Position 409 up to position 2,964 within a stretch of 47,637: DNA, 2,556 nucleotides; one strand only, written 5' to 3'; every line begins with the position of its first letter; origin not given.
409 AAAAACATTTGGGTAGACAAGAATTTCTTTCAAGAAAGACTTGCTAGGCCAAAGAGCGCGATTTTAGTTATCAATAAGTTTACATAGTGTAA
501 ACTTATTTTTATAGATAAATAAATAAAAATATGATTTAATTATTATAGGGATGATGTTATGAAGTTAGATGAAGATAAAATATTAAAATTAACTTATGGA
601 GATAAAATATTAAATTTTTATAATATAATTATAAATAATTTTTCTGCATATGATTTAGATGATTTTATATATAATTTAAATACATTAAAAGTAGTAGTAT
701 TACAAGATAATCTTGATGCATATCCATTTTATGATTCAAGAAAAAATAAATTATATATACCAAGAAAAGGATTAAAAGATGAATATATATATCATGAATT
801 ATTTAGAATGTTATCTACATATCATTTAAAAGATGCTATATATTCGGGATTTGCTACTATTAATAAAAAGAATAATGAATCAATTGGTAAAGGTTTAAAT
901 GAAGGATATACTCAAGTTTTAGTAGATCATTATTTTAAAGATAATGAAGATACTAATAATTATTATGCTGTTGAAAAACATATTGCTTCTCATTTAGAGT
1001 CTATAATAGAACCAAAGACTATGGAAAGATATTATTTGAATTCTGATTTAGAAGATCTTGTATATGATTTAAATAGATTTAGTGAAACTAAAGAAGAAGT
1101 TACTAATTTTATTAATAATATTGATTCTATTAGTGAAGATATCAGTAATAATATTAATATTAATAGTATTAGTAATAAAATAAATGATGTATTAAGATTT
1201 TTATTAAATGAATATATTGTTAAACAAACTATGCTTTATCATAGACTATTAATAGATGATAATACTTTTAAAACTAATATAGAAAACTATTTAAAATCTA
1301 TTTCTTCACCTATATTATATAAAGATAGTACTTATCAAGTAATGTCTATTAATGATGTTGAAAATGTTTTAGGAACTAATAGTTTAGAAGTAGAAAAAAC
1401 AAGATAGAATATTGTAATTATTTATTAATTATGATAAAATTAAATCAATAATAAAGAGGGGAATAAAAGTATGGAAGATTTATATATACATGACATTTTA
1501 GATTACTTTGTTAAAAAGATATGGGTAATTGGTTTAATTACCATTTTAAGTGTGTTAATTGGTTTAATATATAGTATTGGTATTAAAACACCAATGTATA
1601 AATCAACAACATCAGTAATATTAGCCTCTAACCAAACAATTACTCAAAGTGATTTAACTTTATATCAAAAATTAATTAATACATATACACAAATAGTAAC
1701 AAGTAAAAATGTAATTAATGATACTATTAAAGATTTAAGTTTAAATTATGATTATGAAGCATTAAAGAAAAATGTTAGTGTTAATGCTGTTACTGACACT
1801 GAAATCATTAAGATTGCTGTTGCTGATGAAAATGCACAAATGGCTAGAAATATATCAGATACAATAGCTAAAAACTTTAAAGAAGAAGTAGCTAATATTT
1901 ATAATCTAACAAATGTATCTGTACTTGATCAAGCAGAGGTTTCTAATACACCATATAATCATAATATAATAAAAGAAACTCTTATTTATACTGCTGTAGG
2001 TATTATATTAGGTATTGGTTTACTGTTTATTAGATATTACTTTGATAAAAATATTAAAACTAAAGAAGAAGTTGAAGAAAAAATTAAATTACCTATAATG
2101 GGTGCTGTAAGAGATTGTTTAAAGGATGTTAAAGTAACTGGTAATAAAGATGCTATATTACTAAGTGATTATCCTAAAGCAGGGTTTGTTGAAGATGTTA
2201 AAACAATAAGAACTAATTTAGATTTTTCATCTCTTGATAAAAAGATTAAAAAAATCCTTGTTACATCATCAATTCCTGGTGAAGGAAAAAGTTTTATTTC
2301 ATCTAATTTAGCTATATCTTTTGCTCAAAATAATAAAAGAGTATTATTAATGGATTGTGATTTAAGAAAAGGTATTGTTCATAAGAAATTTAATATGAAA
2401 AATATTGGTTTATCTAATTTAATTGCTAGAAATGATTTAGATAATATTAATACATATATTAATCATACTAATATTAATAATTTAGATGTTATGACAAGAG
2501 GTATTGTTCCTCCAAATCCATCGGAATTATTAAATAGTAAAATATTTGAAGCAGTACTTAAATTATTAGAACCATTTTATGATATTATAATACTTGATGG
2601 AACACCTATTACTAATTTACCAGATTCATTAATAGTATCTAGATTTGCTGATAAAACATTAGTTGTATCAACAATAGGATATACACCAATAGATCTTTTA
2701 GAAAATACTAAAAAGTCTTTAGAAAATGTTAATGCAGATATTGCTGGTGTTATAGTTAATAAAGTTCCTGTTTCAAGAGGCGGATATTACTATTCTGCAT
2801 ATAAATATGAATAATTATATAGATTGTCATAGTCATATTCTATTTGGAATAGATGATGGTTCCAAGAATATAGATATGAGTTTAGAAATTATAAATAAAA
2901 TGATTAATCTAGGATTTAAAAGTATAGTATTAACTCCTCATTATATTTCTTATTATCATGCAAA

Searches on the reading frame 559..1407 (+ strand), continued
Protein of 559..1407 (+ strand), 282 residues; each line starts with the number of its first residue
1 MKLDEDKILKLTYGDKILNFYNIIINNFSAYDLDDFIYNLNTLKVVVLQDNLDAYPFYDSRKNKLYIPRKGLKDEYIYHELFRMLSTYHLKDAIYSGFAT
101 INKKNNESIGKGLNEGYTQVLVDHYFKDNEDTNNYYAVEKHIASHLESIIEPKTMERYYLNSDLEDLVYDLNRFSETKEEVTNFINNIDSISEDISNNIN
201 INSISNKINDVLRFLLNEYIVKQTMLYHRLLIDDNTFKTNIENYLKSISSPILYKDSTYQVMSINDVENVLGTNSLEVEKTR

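Call 71: find_encoding_contigs(protein=P0121, flank=6000, max_places=8)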
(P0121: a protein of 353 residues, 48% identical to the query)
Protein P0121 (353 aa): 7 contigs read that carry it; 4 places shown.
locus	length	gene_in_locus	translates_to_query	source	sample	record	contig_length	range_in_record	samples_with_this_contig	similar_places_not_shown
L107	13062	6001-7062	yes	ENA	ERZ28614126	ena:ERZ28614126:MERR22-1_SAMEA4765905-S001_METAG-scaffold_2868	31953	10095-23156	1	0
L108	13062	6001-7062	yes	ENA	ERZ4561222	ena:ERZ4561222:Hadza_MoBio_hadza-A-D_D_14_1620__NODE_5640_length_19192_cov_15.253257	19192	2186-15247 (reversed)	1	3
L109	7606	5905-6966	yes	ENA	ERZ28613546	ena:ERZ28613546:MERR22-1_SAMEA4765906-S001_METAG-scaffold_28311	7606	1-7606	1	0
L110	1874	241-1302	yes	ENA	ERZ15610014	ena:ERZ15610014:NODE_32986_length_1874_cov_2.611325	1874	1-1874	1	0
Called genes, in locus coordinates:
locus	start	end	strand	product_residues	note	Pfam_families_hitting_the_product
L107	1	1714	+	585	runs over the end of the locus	PF01580:FtsK_SpoIIIE (faint), PF01935:DUF87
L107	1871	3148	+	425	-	PF13173:AAA_14, PF13635:DUF4143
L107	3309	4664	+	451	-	-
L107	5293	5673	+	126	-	-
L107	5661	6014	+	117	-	PF22296:bAvd (weak)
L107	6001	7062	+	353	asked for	PF00078:RVT_1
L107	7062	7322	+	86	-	-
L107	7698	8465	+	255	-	PF06564:CBP_BcsQ, PF10609:ParA, PF13614:AAA_31, PF01656:CbiA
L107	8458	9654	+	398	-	PF00437:T2SSE (weak), PF27713:UCP018868 (weak)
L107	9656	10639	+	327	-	-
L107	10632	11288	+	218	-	-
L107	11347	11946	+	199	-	-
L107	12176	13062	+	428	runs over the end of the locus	PF13173:AAA_14, PF13635:DUF4143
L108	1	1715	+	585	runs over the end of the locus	PF01580:FtsK_SpoIIIE (faint), PF01935:DUF87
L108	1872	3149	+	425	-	PF13173:AAA_14, PF13635:DUF4143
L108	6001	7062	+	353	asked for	PF00078:RVT_1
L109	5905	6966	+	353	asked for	PF00078:RVT_1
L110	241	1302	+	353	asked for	PF00078:RVT_1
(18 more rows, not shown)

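Call 72: predict_structure(alignment_id=A5)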
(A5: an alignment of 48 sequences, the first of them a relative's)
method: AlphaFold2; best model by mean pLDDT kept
length: 521 residues; sequences in the alignment: 48
mean_pLDDT: 86.4   pTM: 0.67
mean pLDDT of the five models: 86.4, 84.8, 84.2, 83.1, 82.9
residues with pLDDT >= 90: 289; 70-90: 180; 50-70: 27; < 50: 25
segments of 3 or more residues with pLDDT < 50: 29-45, 61-66
pLDDT, mean of each block of 10 residues (from residue 1): 62 80 63 36 50 67 54 87 84 82 83 89 83 86 83 80 87 84 80 73 88 95 96 97 97 95 95 96 95 89 91 76 93 89 95 96 94 97 93 92 95 98 94 93 92 95 96 96 95 97 93 96 93
secondary structure, 60 per line:
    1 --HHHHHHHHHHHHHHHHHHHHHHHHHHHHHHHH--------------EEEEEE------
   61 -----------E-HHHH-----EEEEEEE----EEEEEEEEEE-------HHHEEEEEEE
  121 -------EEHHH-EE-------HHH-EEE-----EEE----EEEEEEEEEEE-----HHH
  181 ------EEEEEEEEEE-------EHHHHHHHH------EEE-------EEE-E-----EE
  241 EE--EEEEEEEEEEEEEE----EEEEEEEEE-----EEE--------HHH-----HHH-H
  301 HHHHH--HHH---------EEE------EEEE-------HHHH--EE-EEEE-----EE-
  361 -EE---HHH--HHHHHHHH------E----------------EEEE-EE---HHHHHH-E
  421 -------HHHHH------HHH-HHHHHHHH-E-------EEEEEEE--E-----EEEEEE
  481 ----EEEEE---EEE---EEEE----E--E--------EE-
elements in order: H3-34 E49-54 H74-77 E83-89 E94-103 E114-120 E147-149 E155-157 E162-172 E187-196 H205-212 E219-221 E229-231 E239-242 E245-258 E263-271 E277-279 H300-305 E320-322 E329-332 H340-343 E349-352 H372-379 E403-406 H413-418 H428-432 H443-450 E460-466 E475-480 E485-489 E493-495 E499-502

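Call 75: fold_search(model_id=the predicted structure, library=pdb)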
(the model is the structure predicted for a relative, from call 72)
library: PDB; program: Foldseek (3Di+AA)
matches with E <= 10: 1535; with E <= 0.001: 4
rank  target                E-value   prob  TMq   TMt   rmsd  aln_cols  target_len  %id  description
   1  7fe5_A                4.1e-05  1.00  0.17  0.41  12.8       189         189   12  AvmM Catalyzes Macrocyclization in Alchivemycin A Biosynthesis (released 2021-09-01)
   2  7fe0_A                4.1e-05  1.00  0.17  0.41  12.8       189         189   11  AvmM Catalyzes Macrocyclization in Alchivemycin A Biosynthesis (released 2021-09-01)
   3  7ueg_A                5.9e-04  0.99  0.15  0.34  15.4       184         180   14  Cryo-EM of bundling pili from Pyrobaculum calidifontis (released 2022-06-29)
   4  7ms2_A                7.4e-04  0.89  0.11  0.08  21.7       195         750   13  Three-dimensional structure of a GH3 Beta-glucosidase from Clostridium thermocellum in complex with glycerol (released 2022-05-18)
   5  7ms2_B                1.5e-03  0.60  0.11  0.08  21.9       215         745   13  Three-dimensional structure of a GH3 Beta-glucosidase from Clostridium thermocellum in complex with glycerol (released 2022-05-18)
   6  8g0g_A                3.1e-03  0.96  0.14  0.15  12.0       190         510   12  Crystal structure of diphtheria toxin H223Q/H257Q double mutant (pH 4.5) (released 2023-07-05)
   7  7pnb_A                3.6e-03  0.97  0.13  0.28   6.6       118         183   13  Sulfolobus acidocaldarius 0406 filament. (released 2022-09-14)
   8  3f2z                  4.3e-03  0.63  0.12  0.29  12.3       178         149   12  Crystal structure of the C-terminal domain of a chitobiase (BF3579) from Bacteroides fragilis, Northeast Structural Geno (released 2008-11-18)
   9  7k7b_B                5.4e-03  0.94  0.15  0.15  11.6       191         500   11  Crystal structure of diphtheria toxin from crystals obtained at pH 5.0 (released 2020-11-18)
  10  5i82_A                5.4e-03  0.90  0.13  0.13   7.4       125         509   10  First Crystal Structure of E.coli Based Recombinant Diphtheria Toxin Mutant CRM197 (released 2016-03-02)
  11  6fqa_A                6.4e-03  0.38  0.09  0.18  19.5       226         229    9  Crystal structure of the CsuC-CsuA/B chaperone-subunit preassembly complex of the archaic chaperone-usher Csu pili of  (released 2018-09-26)
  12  3k71_A                6.8e-03  0.57  0.15  0.09  24.1       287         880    9  Structure of integrin alphaX beta2 ectodomain (released 2010-01-12)
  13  2wmp_B                7.2e-03  0.60  0.12  0.31   9.5       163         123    7  Structure of the E. coli chaperone PapD in complex with the pilin domain of the PapGII adhesin (released 2010-08-25)
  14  3k71_C                7.2e-03  0.54  0.15  0.09  24.1       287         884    9  Structure of integrin alphaX beta2 ectodomain (released 2010-01-12)
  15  3k71_E                8.0e-03  0.54  0.15  0.09  24.1       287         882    9  Structure of integrin alphaX beta2 ectodomain (released 2010-01-12)
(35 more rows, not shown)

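Call 77: find_encoding_contigs(protein=P0012, flank=10000, max_places=4)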
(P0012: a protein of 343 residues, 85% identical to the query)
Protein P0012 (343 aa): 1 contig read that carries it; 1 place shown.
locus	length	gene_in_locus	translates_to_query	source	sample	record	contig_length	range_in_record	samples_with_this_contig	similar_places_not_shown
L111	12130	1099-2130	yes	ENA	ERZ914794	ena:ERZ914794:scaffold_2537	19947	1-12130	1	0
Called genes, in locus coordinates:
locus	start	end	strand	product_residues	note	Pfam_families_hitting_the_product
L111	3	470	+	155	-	?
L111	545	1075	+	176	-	-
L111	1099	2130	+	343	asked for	-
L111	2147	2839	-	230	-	PF01381:HTH_3 (faint), PF04542:Sigma70_r2, PF04545:Sigma70_r4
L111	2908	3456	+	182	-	-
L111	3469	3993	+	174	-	PF09419:PGP_phosphatase, PF13419:HAD_2 (faint), PF00702:Hydrolase, PF13242:Hydrolase_like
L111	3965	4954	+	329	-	PF03193:RsgA_GTPase, PF01926:MMR_HSR1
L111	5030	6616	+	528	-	PF01119:DNA_mis_repair, PF08676:MutL_C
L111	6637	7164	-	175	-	PF01726:LexA_DNA_bind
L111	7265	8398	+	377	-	PF06925:MGDG_synth, PF02350:Epimerase_2 (weak), PF00534:Glycos_transf_1 (weak), PF04101:Glyco_tran_28_C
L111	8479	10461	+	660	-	PF00456:Transketolase_N, PF02779:Transket_pyr, PF22613:Transketolase_C_1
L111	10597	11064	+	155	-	PF27070:HTH_Rpn_C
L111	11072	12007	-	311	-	PF11858:DUF3378, PF01351:RNase_HII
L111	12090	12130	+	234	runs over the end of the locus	PF02674:Colicin_V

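Call 90: predict_structure(alignment_id=A7)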
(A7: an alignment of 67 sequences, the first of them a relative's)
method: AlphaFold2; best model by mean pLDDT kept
length: 343 residues; sequences in the alignment: 67
mean_pLDDT: 93.4   pTM: 0.90
mean pLDDT of the five models: 93.4, 92.6, 91.6, 90.6, 89.4
residues with pLDDT >= 90: 308; 70-90: 16; 50-70: 5; < 50: 14
segments of 3 or more residues with pLDDT < 50: 1-4, 6-15
pLDDT, mean of each block of 10 residues (from residue 1): 47 53 93 98 98 98 98 98 98 97 95 96 95 83 95 93 97 97 92 98 95 94 97 99 97 96 96 97 97 96 97 98 97 98 96
secondary structure, 60 per line:
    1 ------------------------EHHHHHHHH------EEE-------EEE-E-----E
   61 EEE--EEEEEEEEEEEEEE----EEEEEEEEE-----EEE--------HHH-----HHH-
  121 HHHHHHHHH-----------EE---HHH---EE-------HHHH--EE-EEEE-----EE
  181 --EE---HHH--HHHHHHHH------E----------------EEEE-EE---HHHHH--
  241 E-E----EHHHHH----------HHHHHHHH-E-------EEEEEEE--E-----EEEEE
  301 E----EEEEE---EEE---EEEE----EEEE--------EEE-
elements in order: H26-33 E40-42 E50-52 E60-63 E66-79 E84-92 E98-100 H121-129 H161-164 E170-173 H193-200 E224-227 H234-238 H249-253 H264-271 E281-287 E296-301 E306-310 E314-316 E320-323 E328-331 E340-342

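Call 92: fold_search(model_id=the predicted structure, library=pdb)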
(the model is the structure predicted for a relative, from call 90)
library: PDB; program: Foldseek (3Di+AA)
matches with E <= 10: 71; with E <= 0.001: 1
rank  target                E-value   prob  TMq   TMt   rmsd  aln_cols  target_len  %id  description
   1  9qa6                  1.5e-09  1.00  0.45  0.20  10.0       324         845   18  Cryo-EM structure of Thomasclavelia ramosa IgA peptidase (IgAse) active site mutant (S32-N876) (released 2025-06-25)
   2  8a0e_E                3.4e+00  0.06  0.08  0.18   4.1        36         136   17  CryoEM structure of DHS-eIF5A1 complex (released 2023-04-05)
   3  2cp7_MODEL_1_A        4.1e+00  0.02  0.09  0.27   9.4        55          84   18  Solution structure of the 1st CAP-Gly domain in mouse CLIP-170/restin (released 2005-11-19)
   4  3guu_A                4.1e+00  0.02  0.08  0.07  10.7        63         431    8  X-ray structure of Candida Antarctica lipase A (released 2010-03-31)
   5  5om9_A                4.1e+00  0.01  0.08  0.07   9.9        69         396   16  Crystal structure of the human CARBOXYPEPTIDASE A1 in complex with a thiirane mechanism-based inhibitor (released 2017-08-09)
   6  1iz6_C                4.4e+00  0.02  0.08  0.17   4.2        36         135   19  Crystal Structure of Translation Initiation Factor 5A from Pyrococcus Horikoshii (released 2003-01-28)
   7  2v77_A                4.4e+00  0.01  0.08  0.09  10.3        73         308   15  Crystal Structure of Human Carboxypeptidase A1 (released 2008-07-01)
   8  1bv4_B                4.7e+00  0.03  0.10  0.28   7.8        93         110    5  APO-MANNOSE-BINDING PROTEIN-C (released 1999-01-13)
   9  5lgk_F                5.0e+00  0.03  0.07  0.21   6.8        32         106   19  Crystal structure of the human IgE-Fc bound to its B cell receptor derCD23 (released 2017-04-05)
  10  2dt4                  5.0e+00  0.01  0.08  0.16  12.7        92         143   13  Crystal structure of Pyrococcus horikoshii a plant- and prokaryote-conserved (PPC) protein at 1.60 resolution (released 2007-05-22)
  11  3htn_B                5.0e+00  0.01  0.06  0.11   9.4        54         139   22  Crystal structure of a putative dna binding protein (bt_1116) from bacteroides thetaiotaomicron vpi-5482 at 1.50 A res (released 2009-06-30)
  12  5lgk_E                5.6e+00  0.03  0.07  0.21   6.8        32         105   19  Crystal structure of the human IgE-Fc bound to its B cell receptor derCD23 (released 2017-04-05)
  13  1iz6_A                5.6e+00  0.02  0.08  0.17   4.4        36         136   19  Crystal Structure of Translation Initiation Factor 5A from Pyrococcus Horikoshii (released 2003-01-28)
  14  6xfr_B                5.6e+00  0.01  0.06  0.08   8.7        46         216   13  Metallo-beta-lactamase from Pontibacter korlensis (released 2021-06-23)
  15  3htn_A                5.6e+00  0.01  0.06  0.11   9.4        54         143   22  Crystal structure of a putative dna binding protein (bt_1116) from bacteroides thetaiotaomicron vpi-5482 at 1.50 A res (released 2009-06-30)
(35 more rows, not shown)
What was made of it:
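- Tried and rejected: The C-terminal domain had to be modelled separately (calls 75, 92).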

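Call 94: fold_search(model_id=the predicted structure, library=viral)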
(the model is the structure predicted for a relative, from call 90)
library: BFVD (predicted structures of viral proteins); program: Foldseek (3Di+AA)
matches with E <= 10: 91; with E <= 0.001: 19
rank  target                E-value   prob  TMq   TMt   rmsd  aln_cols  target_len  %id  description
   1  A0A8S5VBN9            2.1e-07  1.00  0.38  0.40   9.2       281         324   14  DUF6273 domain-containing protein [Myoviridae sp. ctbEa13]
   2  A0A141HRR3            5.3e-07  1.00  0.45  0.12   9.8       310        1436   15  (no name in the UniProt tables at hand)
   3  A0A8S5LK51            6.7e-07  1.00  0.38  0.35   8.3       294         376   13  DUF6273 domain-containing protein [Siphoviridae sp. ctnhN1]
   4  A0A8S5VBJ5            2.2e-06  1.00  0.39  0.49   9.0       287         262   10  ATP-binding sugar transporter [Myoviridae sp. ctbEa13]
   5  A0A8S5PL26            4.3e-06  1.00  0.32  0.23  11.2       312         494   12  DUF6273 domain-containing protein [Siphoviridae sp. ctOSJ35]
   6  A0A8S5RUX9            6.7e-06  1.00  0.32  0.21  12.8       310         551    8  (no name in the UniProt tables at hand)
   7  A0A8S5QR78            1.4e-05  1.00  0.39  0.48  11.0       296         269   10  Uncharacterized protein [Siphoviridae sp. ctE6L85]
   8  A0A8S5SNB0            1.5e-05  1.00  0.34  0.66   6.2       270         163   11  DUF6273 domain-containing protein [Siphoviridae sp. ctCb814]
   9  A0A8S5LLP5            1.7e-05  1.00  0.39  0.20   7.6       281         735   14  Interferon alpha/beta receptor 1, Interferon I interferon signaling complex [Siphoviridae sp. ctvok7]
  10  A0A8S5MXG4            1.9e-05  1.00  0.33  0.19  19.9       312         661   11  DUF6273 domain-containing protein [Siphoviridae sp. ct91l7]
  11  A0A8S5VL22            2.2e-05  1.00  0.42  0.21   8.5       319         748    9  (no name in the UniProt tables at hand)
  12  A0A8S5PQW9            4.0e-05  1.00  0.40  0.28   6.8       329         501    9  DUF6273 domain-containing protein [Podoviridae sp. ct8dV2]
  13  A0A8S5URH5            6.2e-05  1.00  0.31  0.33  12.3       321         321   13  Uncharacterized protein [Myoviridae sp. ctsIb3]
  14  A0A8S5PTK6            1.1e-04  1.00  0.32  0.26  11.8       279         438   14  Uncharacterized protein [Myoviridae sp. ctzS633]
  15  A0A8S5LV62            1.4e-04  1.00  0.37  0.31  11.5       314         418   13  Uncharacterized protein [Siphoviridae sp. ctFn287]
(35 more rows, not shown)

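Call 104: find_encoding_contigs(protein=P0225, flank=3000, max_places=10)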
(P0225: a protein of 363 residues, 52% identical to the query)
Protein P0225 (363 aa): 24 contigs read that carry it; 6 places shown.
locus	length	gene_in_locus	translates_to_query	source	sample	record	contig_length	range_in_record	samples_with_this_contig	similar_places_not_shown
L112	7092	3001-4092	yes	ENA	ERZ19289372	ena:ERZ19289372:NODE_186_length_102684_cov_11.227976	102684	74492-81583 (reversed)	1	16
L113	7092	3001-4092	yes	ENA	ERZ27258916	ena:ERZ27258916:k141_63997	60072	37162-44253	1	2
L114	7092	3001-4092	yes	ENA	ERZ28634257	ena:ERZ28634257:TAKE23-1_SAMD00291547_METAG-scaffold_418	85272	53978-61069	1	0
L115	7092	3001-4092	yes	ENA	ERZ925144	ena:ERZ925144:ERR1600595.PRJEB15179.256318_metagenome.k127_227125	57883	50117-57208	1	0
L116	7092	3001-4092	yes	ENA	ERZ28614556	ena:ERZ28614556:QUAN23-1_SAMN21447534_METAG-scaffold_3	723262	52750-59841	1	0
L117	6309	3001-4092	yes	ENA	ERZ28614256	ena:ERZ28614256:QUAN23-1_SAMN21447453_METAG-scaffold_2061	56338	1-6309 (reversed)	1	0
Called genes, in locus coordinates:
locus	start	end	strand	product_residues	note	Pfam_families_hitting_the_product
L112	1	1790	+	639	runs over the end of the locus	-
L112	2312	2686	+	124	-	-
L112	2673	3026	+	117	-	PF22296:bAvd (faint)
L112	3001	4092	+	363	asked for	PF00078:RVT_1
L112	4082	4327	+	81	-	-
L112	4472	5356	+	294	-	PF12784:PDDEXK_2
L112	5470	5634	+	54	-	PF00471:Ribosomal_L33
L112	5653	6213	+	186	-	PF08207:EFP_N, PF01132:EFP, PF09285:Elong-fact-P_C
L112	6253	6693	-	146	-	-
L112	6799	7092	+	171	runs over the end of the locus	PF00293:NUDIX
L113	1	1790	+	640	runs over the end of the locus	-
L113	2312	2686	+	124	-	-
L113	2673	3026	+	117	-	PF22296:bAvd (faint)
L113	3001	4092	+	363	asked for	PF00078:RVT_1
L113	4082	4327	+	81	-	-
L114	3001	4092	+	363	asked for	PF00078:RVT_1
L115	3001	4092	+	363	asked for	PF00078:RVT_1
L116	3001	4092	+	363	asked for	PF00078:RVT_1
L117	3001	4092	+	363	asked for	PF00078:RVT_1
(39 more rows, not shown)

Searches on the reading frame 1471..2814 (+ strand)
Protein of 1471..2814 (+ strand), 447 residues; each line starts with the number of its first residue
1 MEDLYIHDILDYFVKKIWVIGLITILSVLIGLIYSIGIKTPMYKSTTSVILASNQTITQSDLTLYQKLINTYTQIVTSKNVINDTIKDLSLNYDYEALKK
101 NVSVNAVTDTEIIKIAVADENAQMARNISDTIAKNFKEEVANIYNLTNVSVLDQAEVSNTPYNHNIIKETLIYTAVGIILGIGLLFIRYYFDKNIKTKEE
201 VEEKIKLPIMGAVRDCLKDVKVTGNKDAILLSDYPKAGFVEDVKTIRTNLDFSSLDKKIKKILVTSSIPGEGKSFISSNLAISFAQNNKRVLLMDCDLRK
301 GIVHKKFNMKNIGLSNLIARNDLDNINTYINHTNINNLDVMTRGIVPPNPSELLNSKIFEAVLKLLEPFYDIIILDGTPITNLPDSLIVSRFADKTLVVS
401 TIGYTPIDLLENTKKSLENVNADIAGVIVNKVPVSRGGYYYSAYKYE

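Call 106: find_encoding_contigs(protein=window:1471-2814:+, flank=3500, max_places=10)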
Protein window:1471-2814:+ (447 aa): 8 contigs read that carry it; 6 places shown.
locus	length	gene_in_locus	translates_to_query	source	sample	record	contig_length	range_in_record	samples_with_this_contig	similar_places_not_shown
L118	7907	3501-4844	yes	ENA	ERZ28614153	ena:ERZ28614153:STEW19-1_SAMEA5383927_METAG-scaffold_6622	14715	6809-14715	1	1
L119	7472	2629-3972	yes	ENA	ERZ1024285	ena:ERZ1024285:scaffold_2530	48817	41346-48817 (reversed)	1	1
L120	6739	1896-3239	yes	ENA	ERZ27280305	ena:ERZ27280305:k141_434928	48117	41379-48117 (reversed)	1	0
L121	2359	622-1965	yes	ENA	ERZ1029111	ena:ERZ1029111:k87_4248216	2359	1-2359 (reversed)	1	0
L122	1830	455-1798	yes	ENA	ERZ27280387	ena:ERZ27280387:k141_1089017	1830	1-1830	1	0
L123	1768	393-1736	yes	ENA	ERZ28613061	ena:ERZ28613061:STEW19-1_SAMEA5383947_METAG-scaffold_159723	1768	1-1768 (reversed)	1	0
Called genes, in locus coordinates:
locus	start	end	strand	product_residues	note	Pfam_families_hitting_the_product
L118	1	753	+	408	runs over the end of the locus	PF00579:tRNA-synt_1b, PF22421:SYY_C-terminal, PF01479:S4 (weak)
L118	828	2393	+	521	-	-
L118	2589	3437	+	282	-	-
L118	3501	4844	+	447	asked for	PF02706:Wzz, PF01656:CbiA, PF10609:ParA (weak), PF13614:AAA_31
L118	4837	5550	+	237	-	PF19567:CpsB_CapC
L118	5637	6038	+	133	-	PF01219:DAGK_prokar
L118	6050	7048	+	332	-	-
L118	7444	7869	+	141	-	PF13730:HTH_36 (faint)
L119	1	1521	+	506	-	?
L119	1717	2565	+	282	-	-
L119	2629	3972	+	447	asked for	PF02706:Wzz, PF01656:CbiA, PF10609:ParA (weak), PF13614:AAA_31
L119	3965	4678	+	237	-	PF19567:CpsB_CapC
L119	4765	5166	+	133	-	PF01219:DAGK_prokar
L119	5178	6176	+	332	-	-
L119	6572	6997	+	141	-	PF13730:HTH_36 (faint)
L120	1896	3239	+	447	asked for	PF02706:Wzz, PF01656:CbiA, PF10609:ParA (weak), PF13614:AAA_31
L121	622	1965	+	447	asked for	PF02706:Wzz, PF01656:CbiA, PF10609:ParA (weak), PF13614:AAA_31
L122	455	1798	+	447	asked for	PF02706:Wzz, PF01656:CbiA, PF10609:ParA (weak), PF13614:AAA_31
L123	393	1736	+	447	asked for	PF02706:Wzz, PF01656:CbiA, PF10609:ParA (weak), PF13614:AAA_31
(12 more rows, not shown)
